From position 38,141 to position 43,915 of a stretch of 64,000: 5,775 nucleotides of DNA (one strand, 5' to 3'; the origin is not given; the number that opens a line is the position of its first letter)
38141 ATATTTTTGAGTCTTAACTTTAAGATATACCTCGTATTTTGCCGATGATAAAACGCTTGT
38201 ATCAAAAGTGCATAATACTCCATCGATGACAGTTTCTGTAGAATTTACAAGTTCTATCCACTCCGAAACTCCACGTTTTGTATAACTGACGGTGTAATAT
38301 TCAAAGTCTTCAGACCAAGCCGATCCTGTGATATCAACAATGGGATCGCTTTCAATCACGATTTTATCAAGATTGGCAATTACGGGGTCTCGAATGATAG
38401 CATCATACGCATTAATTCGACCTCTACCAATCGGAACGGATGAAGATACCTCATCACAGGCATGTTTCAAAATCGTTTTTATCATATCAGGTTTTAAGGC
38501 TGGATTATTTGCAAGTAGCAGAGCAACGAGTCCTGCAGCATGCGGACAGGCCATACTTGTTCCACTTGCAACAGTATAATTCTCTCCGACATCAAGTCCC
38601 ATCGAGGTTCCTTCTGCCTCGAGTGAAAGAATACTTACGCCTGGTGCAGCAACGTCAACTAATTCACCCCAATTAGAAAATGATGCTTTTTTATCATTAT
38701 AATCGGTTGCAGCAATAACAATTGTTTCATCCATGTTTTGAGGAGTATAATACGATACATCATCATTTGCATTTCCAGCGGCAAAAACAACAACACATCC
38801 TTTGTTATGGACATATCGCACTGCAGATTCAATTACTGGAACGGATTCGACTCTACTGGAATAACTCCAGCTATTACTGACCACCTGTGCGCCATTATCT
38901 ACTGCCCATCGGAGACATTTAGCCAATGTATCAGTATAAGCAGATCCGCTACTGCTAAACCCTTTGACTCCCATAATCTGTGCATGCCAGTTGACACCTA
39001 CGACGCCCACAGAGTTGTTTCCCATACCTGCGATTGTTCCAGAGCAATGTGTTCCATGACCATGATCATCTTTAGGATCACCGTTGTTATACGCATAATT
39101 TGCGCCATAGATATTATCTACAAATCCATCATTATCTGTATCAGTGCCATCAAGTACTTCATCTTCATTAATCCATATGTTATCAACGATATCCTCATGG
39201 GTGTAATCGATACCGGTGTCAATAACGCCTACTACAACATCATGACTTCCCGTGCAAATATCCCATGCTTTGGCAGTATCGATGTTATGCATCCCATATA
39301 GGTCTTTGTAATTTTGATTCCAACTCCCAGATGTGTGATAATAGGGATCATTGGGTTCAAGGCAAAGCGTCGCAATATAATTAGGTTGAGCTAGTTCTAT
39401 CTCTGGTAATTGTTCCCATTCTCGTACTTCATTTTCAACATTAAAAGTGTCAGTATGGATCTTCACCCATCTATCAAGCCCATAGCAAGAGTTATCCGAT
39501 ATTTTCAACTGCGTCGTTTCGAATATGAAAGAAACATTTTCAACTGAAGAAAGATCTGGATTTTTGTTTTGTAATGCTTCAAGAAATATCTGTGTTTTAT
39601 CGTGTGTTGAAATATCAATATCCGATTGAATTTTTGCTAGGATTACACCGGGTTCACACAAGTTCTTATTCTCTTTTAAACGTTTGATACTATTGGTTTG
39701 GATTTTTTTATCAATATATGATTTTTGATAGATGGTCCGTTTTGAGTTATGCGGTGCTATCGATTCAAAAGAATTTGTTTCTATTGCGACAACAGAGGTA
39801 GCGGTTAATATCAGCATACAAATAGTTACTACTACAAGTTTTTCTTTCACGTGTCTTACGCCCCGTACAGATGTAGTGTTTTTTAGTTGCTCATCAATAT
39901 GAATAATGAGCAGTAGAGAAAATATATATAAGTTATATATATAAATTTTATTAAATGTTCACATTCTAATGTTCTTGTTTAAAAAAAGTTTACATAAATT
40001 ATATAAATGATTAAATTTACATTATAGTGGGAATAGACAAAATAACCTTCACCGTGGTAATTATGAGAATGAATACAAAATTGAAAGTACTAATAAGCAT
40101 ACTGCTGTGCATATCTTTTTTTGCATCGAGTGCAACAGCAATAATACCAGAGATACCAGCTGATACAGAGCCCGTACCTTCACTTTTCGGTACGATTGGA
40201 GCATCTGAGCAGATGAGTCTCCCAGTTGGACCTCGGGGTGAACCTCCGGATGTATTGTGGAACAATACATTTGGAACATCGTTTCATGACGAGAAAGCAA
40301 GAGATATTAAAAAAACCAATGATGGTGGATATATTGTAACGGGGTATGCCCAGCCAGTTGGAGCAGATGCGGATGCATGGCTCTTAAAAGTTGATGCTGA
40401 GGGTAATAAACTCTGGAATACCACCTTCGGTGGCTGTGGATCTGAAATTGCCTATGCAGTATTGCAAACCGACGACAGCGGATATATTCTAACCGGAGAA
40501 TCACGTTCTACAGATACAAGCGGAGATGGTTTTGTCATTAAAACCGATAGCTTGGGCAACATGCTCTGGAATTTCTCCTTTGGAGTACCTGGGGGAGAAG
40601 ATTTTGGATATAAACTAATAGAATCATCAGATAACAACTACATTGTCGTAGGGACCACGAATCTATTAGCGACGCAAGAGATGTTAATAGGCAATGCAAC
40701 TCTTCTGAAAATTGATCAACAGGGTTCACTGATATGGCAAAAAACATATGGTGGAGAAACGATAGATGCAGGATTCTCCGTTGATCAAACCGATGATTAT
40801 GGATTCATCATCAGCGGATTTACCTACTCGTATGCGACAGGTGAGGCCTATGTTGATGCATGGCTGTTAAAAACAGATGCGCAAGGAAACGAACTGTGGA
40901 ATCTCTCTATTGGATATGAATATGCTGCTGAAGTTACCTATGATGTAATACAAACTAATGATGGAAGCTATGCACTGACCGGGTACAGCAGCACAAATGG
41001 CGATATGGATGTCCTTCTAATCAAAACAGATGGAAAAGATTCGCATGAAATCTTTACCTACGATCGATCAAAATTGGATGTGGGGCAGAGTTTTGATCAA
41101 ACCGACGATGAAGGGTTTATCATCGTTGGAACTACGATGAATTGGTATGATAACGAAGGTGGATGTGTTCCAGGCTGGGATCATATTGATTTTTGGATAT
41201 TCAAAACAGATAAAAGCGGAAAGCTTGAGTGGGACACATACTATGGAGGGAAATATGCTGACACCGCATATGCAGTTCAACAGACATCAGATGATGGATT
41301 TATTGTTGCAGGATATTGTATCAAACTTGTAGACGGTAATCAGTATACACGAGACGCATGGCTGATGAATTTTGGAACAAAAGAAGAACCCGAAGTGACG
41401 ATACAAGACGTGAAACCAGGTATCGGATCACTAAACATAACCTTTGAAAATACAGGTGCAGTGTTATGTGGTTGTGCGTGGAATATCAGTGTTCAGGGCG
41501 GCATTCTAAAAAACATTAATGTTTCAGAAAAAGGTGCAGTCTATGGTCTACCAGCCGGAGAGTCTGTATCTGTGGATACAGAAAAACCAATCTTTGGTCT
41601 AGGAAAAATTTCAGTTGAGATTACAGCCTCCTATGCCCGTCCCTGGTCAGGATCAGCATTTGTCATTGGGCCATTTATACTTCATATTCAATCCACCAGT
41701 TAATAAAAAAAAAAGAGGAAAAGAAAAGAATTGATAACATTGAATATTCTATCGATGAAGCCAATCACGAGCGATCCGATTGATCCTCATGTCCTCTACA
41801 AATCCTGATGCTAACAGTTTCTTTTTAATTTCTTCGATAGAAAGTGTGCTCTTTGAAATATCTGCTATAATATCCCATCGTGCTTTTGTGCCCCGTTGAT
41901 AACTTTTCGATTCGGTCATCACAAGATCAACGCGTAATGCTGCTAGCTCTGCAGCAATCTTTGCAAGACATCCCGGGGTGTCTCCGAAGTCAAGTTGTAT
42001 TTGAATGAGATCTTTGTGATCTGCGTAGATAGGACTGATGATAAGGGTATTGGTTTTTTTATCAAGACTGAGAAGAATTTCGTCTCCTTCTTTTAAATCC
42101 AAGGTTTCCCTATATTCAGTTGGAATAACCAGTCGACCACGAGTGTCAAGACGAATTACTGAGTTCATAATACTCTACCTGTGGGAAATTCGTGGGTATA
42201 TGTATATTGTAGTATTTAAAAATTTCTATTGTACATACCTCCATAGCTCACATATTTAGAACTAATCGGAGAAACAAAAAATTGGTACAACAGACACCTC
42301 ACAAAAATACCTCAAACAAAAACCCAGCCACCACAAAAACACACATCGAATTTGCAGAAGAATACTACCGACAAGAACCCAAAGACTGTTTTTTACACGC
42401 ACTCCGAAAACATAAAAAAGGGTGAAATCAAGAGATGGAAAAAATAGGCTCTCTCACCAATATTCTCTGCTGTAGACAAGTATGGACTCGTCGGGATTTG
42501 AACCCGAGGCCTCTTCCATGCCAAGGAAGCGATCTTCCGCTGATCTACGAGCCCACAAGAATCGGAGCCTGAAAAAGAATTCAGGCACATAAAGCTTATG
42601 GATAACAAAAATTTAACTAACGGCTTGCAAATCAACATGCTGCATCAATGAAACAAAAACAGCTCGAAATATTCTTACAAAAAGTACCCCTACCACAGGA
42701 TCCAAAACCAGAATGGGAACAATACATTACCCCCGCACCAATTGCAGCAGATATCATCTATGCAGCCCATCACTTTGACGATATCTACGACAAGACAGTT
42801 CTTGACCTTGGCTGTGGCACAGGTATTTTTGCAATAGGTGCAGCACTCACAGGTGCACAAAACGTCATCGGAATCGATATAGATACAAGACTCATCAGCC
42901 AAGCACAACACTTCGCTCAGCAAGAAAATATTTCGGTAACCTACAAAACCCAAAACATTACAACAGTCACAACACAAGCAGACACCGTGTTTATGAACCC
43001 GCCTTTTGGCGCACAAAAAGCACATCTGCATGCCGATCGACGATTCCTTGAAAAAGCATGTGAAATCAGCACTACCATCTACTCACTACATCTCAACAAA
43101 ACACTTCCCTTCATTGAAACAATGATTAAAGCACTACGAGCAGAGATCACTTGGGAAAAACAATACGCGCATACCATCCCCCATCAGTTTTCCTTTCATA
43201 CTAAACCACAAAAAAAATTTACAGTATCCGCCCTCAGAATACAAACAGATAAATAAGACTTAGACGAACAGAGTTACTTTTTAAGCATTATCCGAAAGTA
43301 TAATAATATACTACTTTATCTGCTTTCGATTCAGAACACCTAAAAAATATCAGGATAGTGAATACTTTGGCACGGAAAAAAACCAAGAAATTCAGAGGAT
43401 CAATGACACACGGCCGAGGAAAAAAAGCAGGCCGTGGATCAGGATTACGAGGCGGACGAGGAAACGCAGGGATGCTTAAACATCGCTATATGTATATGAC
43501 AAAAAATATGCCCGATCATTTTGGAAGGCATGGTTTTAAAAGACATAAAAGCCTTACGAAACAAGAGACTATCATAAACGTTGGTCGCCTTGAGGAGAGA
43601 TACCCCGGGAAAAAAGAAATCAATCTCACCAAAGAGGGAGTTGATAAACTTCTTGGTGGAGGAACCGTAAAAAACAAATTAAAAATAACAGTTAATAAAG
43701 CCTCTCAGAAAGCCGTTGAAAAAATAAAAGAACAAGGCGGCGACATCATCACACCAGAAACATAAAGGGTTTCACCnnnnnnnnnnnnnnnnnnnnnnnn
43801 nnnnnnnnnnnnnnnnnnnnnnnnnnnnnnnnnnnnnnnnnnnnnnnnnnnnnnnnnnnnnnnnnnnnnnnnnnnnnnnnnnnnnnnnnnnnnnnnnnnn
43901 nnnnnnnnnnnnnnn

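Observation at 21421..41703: About 20 kb island of six consecutive giant secreted proteins: peptidases C25 and S8, a pseudo-C25 giant, a BNR propeller, a DUF2341/LamG protein and an SBBP propeller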

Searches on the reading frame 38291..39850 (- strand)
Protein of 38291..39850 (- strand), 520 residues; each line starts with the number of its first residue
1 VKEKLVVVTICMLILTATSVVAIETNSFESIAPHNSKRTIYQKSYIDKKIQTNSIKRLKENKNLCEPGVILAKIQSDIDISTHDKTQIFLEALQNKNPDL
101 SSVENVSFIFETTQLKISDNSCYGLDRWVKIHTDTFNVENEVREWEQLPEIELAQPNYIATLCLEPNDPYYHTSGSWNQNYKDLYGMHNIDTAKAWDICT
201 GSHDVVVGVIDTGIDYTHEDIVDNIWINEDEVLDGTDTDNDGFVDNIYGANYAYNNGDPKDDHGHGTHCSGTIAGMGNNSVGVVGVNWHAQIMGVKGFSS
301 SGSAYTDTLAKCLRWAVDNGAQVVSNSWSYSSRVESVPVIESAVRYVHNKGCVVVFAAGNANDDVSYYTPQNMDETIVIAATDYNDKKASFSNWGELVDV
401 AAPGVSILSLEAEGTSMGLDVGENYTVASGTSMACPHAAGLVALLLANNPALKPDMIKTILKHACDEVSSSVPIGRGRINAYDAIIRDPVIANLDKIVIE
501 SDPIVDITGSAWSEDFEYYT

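Call 67: search_solved_structures(query=window:38291-39850:-, max_evalue=1e-10, show_alignments=1)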
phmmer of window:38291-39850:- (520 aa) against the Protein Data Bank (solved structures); distinct sequences matched with E-value up to 1e-10: 148 (the best 60 are shown).
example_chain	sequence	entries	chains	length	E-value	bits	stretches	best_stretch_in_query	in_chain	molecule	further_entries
3vv3_A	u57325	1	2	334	1.2e-53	185.6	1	185-486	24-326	Deseasin MCP-01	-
1dbi_A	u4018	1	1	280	1.6e-40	142.3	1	178-485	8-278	AK.1 SERINE PROTEASE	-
1thm_A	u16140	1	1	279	2.4e-39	138.5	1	166-485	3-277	THERMITASE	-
1tec_E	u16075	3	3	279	5.9e-39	137.2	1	166-485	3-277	THERMITASE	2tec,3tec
7w2a_A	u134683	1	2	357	1e-37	133.2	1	167-462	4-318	Peptidase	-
9rk9_B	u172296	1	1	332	2.6e-35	125.2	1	181-485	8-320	Subtilisin-like serine protease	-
4lvn_A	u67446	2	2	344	3.7e-34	121.4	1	207-464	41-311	Subtilisin-like serine protease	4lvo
8pol_A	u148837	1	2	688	2.2e-33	118.8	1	207-464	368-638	Subtilisin-like protease 1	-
8coy_A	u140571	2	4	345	3.5e-32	114.9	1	178-469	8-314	subtilisin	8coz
8cp0_A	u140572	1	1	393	3.6e-32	114.8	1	178-469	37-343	subtilisin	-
8qke_A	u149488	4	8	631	2.1e-31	112.3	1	178-469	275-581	subtilisin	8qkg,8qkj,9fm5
3lpd_A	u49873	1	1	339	2.2e-31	112.2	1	166-465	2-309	Acidic extracellular subtilisin-like protease AprV2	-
1ah2_A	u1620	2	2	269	3.9e-31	111.4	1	249-483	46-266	SERINE PROTEASE PB92 | SUBTILISIN SAVINASE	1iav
1c9j_A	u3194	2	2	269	4.3e-31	111.3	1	249-483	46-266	SERINE PROTEASE | Subtilisin Savinase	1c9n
3lpc_A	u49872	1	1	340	5.6e-31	110.9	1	166-465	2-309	AprB2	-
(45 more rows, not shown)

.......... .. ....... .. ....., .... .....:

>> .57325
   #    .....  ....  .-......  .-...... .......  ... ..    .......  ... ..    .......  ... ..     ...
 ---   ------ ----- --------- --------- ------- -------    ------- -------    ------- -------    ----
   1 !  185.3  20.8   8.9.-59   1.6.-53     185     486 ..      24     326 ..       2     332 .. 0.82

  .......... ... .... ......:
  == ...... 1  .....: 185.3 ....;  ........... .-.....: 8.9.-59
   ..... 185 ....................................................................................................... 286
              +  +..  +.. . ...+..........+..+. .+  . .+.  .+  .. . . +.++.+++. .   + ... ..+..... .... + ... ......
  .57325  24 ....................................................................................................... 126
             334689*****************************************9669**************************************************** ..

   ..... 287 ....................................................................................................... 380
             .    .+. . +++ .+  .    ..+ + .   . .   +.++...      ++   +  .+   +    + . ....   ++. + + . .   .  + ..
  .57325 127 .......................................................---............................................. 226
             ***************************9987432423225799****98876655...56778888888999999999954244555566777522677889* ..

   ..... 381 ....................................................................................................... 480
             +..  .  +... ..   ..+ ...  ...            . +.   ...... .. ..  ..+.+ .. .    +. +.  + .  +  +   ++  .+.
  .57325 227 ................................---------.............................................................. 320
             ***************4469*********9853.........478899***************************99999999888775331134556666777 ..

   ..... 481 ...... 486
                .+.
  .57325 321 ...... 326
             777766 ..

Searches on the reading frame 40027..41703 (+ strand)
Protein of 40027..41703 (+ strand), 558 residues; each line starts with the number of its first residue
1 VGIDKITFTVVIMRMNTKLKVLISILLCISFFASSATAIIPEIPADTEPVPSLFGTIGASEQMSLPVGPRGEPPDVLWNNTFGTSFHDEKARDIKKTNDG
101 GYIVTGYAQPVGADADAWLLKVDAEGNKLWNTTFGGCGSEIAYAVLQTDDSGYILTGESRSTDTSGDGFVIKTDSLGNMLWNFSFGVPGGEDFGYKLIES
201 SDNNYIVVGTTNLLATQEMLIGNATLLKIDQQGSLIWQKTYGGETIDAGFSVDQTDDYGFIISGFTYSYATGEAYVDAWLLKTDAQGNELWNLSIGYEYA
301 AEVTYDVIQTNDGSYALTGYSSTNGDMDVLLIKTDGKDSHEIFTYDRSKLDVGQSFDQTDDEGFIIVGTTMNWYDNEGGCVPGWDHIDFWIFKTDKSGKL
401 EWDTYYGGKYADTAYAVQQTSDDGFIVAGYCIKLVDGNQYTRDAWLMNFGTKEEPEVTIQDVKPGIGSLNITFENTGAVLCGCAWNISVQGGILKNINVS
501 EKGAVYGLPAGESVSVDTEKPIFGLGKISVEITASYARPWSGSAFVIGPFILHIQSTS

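Call 3: search_protein_families(library=pfam, proteins=[window:40027-41703:+], max_evalue=0.01)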
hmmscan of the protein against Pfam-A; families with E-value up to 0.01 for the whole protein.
window:40027-41703:+ (558 aa): 0 families

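Call 16: search_protein_families(library=ncbifam, proteins=[window:40027-41703:+], max_evalue=0.1)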
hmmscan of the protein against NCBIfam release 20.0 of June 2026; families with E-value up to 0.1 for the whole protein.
window:40027-41703:+ (558 aa): 3 families
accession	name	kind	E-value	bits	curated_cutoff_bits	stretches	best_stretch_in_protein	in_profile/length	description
NF047494.1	Lepto_SBBP_lipo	equivalog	1.9e-09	36.7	400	2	103-191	148-244/466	SBBP repeat beta-propeller lipoprotein, LipL53 family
TIGR02608.1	delta_60_rpt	domain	0.0011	18.8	76.5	0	90-139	2-49/55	delta-60 repeat domain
NF004855.0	PRK06208.1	subfamily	0.068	12.4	255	0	72-109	73-109/274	class II aldolase/adducin family protein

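Call 23: search_protein_families(library=pfam, proteins=[window:40027-41703:+], max_evalue=10)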
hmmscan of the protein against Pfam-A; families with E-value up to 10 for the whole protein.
window:40027-41703:+ (558 aa): 0 families

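Call 41: search_solved_structures(query=window:40027-41703:+, max_evalue=1)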
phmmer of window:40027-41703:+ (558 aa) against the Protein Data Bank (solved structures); distinct sequences matched with E-value up to 1: 4.
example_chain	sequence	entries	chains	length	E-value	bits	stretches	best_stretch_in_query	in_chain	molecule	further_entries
7fh8_A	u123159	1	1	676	4.4e-11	45.2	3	111-211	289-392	CylK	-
7ron_A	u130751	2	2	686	6.5e-11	44.6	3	111-209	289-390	CylK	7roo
7fh6_A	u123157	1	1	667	6.6e-11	44.6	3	110-209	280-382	CylK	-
7fh7_A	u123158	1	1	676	7.1e-11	44.5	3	110-209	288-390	CylK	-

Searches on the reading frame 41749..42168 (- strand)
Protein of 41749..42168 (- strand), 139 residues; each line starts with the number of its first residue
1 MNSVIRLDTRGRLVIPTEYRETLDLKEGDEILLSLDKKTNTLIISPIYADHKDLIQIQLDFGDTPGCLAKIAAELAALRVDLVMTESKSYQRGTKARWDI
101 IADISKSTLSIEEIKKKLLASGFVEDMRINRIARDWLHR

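Call 8: search_protein_families(library=pfam, proteins=[window:41749-42168:-], max_evalue=0.001)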
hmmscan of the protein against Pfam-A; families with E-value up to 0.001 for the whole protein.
window:41749-42168:- (139 aa): 1 family
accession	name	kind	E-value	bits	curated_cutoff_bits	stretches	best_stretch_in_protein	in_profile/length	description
PF04014.23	MazE_antitoxin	-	3.2e-06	27.4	24.7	1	10-46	7-42/48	Antidote-toxin recognition MazE, bacterial antitoxin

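Call 91: search_protein_families(library=ncbifam, proteins=[window:41749-42168:-], max_evalue=0.01)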
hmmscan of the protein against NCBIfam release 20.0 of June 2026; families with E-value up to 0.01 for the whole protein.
window:41749-42168:- (139 aa): 6 families
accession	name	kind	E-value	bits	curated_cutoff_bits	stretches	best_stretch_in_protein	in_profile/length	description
NF006352.0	PRK08577.1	equivalog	1.6e-32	112.4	140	1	3-133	5-135/136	hypothetical protein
TIGR01439.1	lp_hng_hel_AbrB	domain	1.2e-07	31.3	28.3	1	6-37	3-36/44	transcriptional regulator, AbrB family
NF040962.1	near_HgcAB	equivalog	2.4e-06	27.3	70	1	2-45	5-49/70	HgcAB-associated protein HgcC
TIGR02851.1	spore_V_T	equivalog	2.7e-05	24.1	235.9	1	4-43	6-45/180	stage V sporulation protein T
NF050106.1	TA_MazE_antitoxin_Deino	equivalog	9.4e-05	22.5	65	1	11-42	1-32/65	type II toxin-antitoxin system MazE family antitoxin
TIGR02609.1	doc_partner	hypoth_equivalog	0.0058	17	55.9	0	14-45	13-42/74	putative addiction module antidote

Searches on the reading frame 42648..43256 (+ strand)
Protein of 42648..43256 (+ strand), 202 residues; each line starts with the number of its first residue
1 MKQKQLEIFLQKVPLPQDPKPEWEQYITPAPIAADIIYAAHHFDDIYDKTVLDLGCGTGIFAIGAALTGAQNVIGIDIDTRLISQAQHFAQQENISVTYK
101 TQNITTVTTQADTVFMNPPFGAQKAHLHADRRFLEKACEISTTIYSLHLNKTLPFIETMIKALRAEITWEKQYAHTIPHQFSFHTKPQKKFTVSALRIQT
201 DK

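Call 8: search_protein_families(library=pfam, proteins=[window:42648-43256:+], max_evalue=0.001)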
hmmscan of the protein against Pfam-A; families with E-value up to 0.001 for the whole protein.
window:42648-43256:+ (202 aa): 15 families
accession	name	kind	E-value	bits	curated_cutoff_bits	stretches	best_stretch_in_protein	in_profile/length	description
PF05175.20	MTS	-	2.8e-13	50.3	23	1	41-139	25-128/170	Methyltransferase small domain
PF06325.19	PrmA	-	3.3e-12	47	22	1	48-117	162-233/296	Ribosomal protein L11 methyltransferase (PrmA)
PF13847.12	Methyltransf_31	-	4.8e-11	43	27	1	49-138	5-98/145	Methyltransferase domain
PF13649.12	Methyltransf_25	-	5.5e-11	43.5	27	1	51-116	1-70/97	Methyltransferase domain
PF08241.18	Methyltransf_11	-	1.9e-07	32.1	21.2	1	52-114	1-64/95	Methyltransferase domain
PF01170.24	UPF0020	-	3.2e-07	30.7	22.3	1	22-123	2-134/197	RMKL-like, methyltransferase domain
PF13489.12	Methyltransf_23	-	6.9e-07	29.6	27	1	46-99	21-77/164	Methyltransferase domain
PF03602.21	Cons_hypoth95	-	8.9e-07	29.2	24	1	46-135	40-137/182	Conserved hypothetical protein 95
PF01861.22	BpsA_C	-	8e-06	25.7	27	1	25-106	23-103/243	Branched-chain polyamine synthase A C-terminal domain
PF01728.25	FtsJ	-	2.4e-05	24.8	24.1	1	44-112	20-93/181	FtsJ-like methyltransferase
PF08242.18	Methyltransf_12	-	2.8e-05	25.2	30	1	52-117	1-72/98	Methyltransferase domain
PF02390.23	Methyltransf_4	-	5e-05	23.3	24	1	49-115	3-64/173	Putative methyltransferase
PF08003.17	Methyltransf_9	-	5.9e-05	22.6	23.8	1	41-87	109-155/315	Protein of unknown function (DUF1698)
PF09445.16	Methyltransf_15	-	0.00035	20.6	22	1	49-122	2-83/165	RNA cap guanine-N2 methyltransferase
PF13679.12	Methyltransf_32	-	0.00081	19.8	27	0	48-136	26-97/143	Methyltransferase domain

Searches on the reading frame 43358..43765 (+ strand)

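Call 9: search_protein_families(library=pfam, proteins=[window:43358-43765:+], max_evalue=0.001)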
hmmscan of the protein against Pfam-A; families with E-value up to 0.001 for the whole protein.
window:43358-43765:+ (135 aa): 1 family
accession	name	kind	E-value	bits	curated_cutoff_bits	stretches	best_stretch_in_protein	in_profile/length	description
PF00828.25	Ribosomal_L27A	-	3.1e-13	50.4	21.5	1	72-130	1-71/72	Ribosomal proteins 50S-L15, 50S-L18e, 60S-L27A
